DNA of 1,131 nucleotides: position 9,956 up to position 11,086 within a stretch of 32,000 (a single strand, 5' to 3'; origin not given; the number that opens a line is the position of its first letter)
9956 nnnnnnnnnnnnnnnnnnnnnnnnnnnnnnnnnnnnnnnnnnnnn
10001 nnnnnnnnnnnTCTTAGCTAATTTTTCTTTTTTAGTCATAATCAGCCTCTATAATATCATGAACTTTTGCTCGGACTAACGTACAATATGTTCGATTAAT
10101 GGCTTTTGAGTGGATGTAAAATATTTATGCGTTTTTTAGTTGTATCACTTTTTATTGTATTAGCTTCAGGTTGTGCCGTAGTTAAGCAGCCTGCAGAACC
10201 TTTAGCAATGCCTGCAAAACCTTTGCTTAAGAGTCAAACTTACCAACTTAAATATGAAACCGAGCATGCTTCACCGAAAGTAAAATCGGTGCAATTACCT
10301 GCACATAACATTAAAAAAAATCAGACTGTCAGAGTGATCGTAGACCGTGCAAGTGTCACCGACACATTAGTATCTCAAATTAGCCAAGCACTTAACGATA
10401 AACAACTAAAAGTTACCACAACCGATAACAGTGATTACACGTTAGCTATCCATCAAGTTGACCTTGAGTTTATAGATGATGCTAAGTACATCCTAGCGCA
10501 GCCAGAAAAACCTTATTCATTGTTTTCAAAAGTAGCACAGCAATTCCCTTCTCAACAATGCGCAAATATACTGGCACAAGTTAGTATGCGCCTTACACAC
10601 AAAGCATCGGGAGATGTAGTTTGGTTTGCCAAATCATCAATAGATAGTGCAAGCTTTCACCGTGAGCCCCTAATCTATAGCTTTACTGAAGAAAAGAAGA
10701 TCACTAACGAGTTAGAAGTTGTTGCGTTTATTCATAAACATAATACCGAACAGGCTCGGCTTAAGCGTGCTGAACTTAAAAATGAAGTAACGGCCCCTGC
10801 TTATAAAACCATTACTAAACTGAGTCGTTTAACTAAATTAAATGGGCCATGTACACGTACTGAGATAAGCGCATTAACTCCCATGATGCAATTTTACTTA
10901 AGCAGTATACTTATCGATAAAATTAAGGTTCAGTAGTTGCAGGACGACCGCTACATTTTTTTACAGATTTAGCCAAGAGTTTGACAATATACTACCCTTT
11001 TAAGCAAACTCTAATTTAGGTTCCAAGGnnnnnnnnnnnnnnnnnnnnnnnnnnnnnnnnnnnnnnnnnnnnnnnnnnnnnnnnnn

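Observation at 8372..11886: Cassette A sits beside a divergent secreted beta-lactamase-fold hydrolase plus histidine phosphatase operon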

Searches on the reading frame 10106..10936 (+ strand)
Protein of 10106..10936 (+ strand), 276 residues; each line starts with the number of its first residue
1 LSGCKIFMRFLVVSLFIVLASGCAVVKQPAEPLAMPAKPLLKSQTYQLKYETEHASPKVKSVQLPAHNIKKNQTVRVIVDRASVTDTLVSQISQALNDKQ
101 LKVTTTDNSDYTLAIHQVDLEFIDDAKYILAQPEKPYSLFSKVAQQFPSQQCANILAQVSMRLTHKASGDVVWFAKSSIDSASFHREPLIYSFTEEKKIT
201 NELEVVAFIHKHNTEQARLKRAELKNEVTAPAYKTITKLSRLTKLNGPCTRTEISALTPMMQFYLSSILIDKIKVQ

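Call 5: search_protein_families(library=pfam, proteins=[window:10106-10936:+], max_evalue=0.01)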
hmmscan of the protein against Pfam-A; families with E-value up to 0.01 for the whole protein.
window:10106-10936:+ (276 aa): 0 families

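Call 6: search_protein_families(library=ncbifam, proteins=[window:10106-10936:+], max_evalue=0.01)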
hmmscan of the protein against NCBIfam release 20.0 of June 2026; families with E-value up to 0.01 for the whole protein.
window:10106-10936:+ (276 aa): 0 families

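Call 38: search_solved_structures(query=A3, max_evalue=10)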
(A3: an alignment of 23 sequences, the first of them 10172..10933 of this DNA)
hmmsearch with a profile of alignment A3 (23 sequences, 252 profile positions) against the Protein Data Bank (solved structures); distinct sequences matched with E-value up to 10: 0.

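Call 47: search_protein_representatives(protein=window:10127-10933:+)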
Query: 269 residues. Proteins with E-value up to 0.001 (for the whole library): 28; up to 1e-10: 16; up to 1e-30: 12. The best 28 are listed.
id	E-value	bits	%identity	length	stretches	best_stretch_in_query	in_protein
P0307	3.5e-132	455.9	78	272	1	1-268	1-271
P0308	4.7e-67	242.7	45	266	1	1-268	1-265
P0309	1.0e-55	205.6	43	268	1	3-268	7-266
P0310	7.9e-50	186.4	43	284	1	21-269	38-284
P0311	4.3e-43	164.3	38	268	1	5-268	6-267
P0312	3.8e-42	161.2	41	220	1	51-269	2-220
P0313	2.0e-38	149.1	34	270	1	4-268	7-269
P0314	2.8e-38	148.6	36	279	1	4-268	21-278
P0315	4.7e-36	141.3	36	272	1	1-268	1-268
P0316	1.5e-34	136.4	35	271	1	1-268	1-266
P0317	2.9e-33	132.1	35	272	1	4-268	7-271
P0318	1.9e-32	129.5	32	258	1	16-268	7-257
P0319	2.0e-25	106.5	39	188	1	88-268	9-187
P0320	5.6e-24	101.8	57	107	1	136-238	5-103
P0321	3.4e-16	76.3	72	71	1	1-53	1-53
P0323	5.8e-10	55.9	28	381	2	101-260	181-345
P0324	1.4e-08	51.4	31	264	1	26-187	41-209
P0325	2.4e-07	47.3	32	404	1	84-222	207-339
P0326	2.4e-07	47.3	30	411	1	93-247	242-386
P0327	5.8e-07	46.1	29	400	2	101-257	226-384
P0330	1.1e-05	41.9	25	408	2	144-247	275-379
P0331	1.9e-05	41.1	29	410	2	63-242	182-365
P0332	6.1e-05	39.5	30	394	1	131-244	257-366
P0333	1.8e-04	37.9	32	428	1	151-244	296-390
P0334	2.6e-04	37.4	28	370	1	99-227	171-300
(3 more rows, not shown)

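Call 49: search_protein_families(library=pfam, proteins=[P0323, P0325, P0326, P0327, P0330, P0331, P0332, P0333, P0334, P0324], max_evalue=0.01)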
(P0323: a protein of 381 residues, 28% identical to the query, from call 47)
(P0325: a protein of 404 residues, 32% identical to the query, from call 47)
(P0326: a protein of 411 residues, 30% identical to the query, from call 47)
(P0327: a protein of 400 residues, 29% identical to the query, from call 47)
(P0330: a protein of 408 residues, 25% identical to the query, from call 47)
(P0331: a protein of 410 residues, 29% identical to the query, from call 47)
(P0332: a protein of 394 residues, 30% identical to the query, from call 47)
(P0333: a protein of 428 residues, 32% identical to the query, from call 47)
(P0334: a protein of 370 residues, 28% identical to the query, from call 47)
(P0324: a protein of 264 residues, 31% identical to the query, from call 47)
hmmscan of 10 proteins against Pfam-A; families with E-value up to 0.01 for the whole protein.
P0323 (381 aa): 0 families

P0325 (404 aa): 1 family
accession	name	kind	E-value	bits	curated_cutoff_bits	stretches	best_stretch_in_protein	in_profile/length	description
PF05643.16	GNA1162-like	-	0.0094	16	25.9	0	266-299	105-138/185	Putative lipoprotein GNA1162-like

P0326 (411 aa): 0 families

P0327 (400 aa): 0 families

P0330 (408 aa): 0 families

P0331 (410 aa): 0 families

P0332 (394 aa): 0 families

P0333 (428 aa): 0 families

P0334 (370 aa): 0 families

P0324 (264 aa): 0 families

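Call 57: predict_structure(alignment_id=A5)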
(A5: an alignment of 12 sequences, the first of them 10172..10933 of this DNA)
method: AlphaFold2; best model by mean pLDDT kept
length: 254 residues; sequences in the alignment: 12
mean_pLDDT: 91.7   pTM: 0.76
mean pLDDT of the five models: 91.7, 91.5, 90.5, 90.0, 89.3
residues with pLDDT >= 90: 194; 70-90: 55; 50-70: 3; < 50: 2
segments of 3 or more residues with pLDDT < 50: none
pLDDT, mean of each block of 10 residues (from residue 1): 71 91 93 96 91 90 91 96 93 92 95 79 90 97 95 97 94 93 94 90 86 91 95 95 96 93
secondary structure, 60 per line:
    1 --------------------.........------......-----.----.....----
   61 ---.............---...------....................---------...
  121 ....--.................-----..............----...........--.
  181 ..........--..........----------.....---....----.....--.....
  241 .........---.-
elements in order: E21-29 E36-41 E52-56 H64-76 E80-82 E89-108 H118-124 E127-143 E149-158 H159-162 E167-177 H180-190 H193-202 E213-217 E221-224 H229-233 H236-249

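Call 61: fold_search(model_id=the predicted structure, library=pdb)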
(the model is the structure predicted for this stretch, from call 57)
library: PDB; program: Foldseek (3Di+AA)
matches with E <= 10: 716; with E <= 0.001: 24
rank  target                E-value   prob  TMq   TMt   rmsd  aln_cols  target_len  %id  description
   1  4l8n                  2.4e-05  1.00  0.25  0.15  17.1       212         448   10  Crystal structure of a PDZ domain protein (BDI_1242) from Parabacteroides distasonis ATCC 8503 at 2.50 A resolution (released 2013-06-26)
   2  5t11_K                5.4e-05  1.00  0.30  0.55   7.1       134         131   16  PelC L103M dodecamer from Paraburkholderia phytofirmans, space group C2 (released 2017-03-15)
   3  5t11_G                1.8e-04  1.00  0.28  0.48   7.6       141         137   13  PelC L103M dodecamer from Paraburkholderia phytofirmans, space group C2 (released 2017-03-15)
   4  5t11_A                2.4e-04  1.00  0.28  0.48   8.5       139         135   13  PelC L103M dodecamer from Paraburkholderia phytofirmans, space group C2 (released 2017-03-15)
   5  5t10_B                2.4e-04  1.00  0.28  0.47   8.9       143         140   13  PelC dodecamer from Paraburkholderia phytofirmans, space group P6 (released 2017-03-15)
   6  5t11_D                2.7e-04  1.00  0.28  0.50   8.5       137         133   14  PelC L103M dodecamer from Paraburkholderia phytofirmans, space group C2 (released 2017-03-15)
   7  5t11_F                2.7e-04  1.00  0.28  0.48   8.8       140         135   14  PelC L103M dodecamer from Paraburkholderia phytofirmans, space group C2 (released 2017-03-15)
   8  5t11_E                3.0e-04  1.00  0.28  0.47   8.9       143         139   13  PelC L103M dodecamer from Paraburkholderia phytofirmans, space group C2 (released 2017-03-15)
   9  5t11_I                3.4e-04  1.00  0.27  0.47   8.6       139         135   13  PelC L103M dodecamer from Paraburkholderia phytofirmans, space group C2 (released 2017-03-15)
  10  5tse_A                3.4e-04  1.00  0.24  0.39  19.8       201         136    9  2.35 Angstrom Crystal Structure Minor Lipoprotein from Acinetobacter baumannii. (released 2016-11-09)
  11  5tse_B                3.8e-04  1.00  0.28  0.47  19.1       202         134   11  2.35 Angstrom Crystal Structure Minor Lipoprotein from Acinetobacter baumannii. (released 2016-11-09)
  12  5t11_B                4.3e-04  1.00  0.28  0.46   8.7       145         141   12  PelC L103M dodecamer from Paraburkholderia phytofirmans, space group C2 (released 2017-03-15)
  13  9fsm_A                4.3e-04  1.00  0.32  0.35  27.7       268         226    8  Cryo-EM structure of the decameric TraT surface exclusion lipoprotein from Klebsiella pneumoniae (pKpQIL plasmid) (released 2024-12-11)
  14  5t10_A                4.5e-04  1.00  0.29  0.51   7.8       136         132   13  PelC dodecamer from Paraburkholderia phytofirmans, space group P6 (released 2017-03-15)
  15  3bf2                  4.5e-04  1.00  0.30  0.57  20.0       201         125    9  Crystal structure of the A1KSW9_NEIMF protein from Neisseria meningitidis. Northeast Structural Genomics Consortium targ (released 2007-12-04)
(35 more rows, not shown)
